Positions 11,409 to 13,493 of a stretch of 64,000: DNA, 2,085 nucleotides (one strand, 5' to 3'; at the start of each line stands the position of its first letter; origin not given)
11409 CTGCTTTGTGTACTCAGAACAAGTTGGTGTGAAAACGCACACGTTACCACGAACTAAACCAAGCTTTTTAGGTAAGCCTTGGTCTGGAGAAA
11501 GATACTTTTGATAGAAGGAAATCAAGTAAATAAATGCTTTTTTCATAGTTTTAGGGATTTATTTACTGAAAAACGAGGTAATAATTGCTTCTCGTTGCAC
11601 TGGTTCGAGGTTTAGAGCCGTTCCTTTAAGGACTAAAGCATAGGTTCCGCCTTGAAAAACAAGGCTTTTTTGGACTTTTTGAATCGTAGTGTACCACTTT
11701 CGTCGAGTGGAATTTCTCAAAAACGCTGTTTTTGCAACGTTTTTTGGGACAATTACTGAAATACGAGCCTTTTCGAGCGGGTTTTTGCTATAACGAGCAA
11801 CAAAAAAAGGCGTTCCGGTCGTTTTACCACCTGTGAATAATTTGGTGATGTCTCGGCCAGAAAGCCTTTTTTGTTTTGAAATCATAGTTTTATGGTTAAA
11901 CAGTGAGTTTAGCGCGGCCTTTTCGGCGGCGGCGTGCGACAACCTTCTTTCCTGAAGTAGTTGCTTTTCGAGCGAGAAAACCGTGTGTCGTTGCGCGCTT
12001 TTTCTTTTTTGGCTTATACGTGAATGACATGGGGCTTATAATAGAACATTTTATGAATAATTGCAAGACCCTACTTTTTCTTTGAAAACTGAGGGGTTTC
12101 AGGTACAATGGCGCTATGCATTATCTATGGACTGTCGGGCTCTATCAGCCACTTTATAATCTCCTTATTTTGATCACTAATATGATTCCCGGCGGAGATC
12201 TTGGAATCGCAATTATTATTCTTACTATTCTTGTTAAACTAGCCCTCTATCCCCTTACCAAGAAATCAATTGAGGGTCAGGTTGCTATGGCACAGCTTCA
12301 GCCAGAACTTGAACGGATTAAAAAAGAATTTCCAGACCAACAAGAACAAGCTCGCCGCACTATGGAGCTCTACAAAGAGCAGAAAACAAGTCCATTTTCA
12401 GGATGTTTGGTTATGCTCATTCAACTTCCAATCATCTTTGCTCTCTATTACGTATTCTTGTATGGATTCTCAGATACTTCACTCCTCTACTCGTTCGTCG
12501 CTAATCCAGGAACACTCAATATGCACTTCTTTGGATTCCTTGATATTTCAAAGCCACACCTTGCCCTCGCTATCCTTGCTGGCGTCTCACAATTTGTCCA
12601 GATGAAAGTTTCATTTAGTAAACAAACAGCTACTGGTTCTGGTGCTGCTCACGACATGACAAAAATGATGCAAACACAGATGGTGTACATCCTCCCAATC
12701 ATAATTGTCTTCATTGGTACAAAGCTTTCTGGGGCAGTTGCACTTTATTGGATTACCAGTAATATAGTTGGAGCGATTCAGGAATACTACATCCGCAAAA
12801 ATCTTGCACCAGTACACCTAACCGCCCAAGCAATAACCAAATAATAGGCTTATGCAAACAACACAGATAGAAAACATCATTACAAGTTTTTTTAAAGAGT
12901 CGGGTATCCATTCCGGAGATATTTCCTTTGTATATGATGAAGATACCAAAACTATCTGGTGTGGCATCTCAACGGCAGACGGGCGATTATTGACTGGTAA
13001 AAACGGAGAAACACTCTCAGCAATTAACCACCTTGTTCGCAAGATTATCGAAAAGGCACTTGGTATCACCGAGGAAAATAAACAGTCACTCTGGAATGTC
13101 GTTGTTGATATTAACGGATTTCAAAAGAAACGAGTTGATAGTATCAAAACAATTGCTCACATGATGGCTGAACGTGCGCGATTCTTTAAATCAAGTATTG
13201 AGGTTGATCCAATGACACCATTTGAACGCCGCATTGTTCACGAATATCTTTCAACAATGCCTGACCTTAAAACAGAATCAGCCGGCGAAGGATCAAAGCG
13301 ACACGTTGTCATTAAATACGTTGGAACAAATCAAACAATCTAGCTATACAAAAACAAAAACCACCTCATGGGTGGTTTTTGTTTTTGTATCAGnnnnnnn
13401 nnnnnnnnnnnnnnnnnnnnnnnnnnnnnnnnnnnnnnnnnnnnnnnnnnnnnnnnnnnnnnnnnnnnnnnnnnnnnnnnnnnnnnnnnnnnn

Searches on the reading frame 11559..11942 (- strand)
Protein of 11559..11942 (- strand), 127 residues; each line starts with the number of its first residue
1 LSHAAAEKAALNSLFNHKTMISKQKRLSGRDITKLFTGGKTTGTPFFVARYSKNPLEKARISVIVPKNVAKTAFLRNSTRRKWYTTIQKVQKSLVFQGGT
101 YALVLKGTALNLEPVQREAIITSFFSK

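Call 13: search_protein_families(library=pfam, proteins=[window:11559-11942:-], max_evalue=0.001)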
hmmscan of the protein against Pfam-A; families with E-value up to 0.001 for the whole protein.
window:11559-11942:- (127 aa): 1 family
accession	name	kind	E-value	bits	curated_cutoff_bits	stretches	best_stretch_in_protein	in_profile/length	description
PF00825.24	Ribonuclease_P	-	7.6e-10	39.2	22.3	1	23-114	3-94/109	Ribonuclease P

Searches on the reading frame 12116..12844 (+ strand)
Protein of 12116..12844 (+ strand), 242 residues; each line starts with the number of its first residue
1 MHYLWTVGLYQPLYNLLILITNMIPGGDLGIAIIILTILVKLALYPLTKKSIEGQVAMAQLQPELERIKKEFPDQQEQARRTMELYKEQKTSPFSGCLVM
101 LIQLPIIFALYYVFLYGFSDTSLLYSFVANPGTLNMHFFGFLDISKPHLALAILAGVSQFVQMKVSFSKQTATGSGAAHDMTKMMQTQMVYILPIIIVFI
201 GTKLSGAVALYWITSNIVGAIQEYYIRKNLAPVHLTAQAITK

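Call 13: search_protein_families(library=pfam, proteins=[window:12116-12844:+], max_evalue=0.001)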
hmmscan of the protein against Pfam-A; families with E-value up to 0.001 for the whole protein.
window:12116-12844:+ (242 aa): 1 family
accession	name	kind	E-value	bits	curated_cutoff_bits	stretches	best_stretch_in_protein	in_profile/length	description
PF02096.25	60KD_IMP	-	1.9e-47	161.7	35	1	30-228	2-163/163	60Kd inner membrane protein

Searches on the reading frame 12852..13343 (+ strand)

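Call 14: search_protein_families(library=pfam, proteins=[window:12852-13343:+], max_evalue=0.0001)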
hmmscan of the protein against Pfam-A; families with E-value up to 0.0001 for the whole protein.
window:12852-13343:+ (163 aa): 1 family
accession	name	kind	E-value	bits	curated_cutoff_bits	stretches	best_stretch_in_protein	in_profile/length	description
PF01424.28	R3H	-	2.1e-16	60.1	26.8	1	98-155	3-59/60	R3H domain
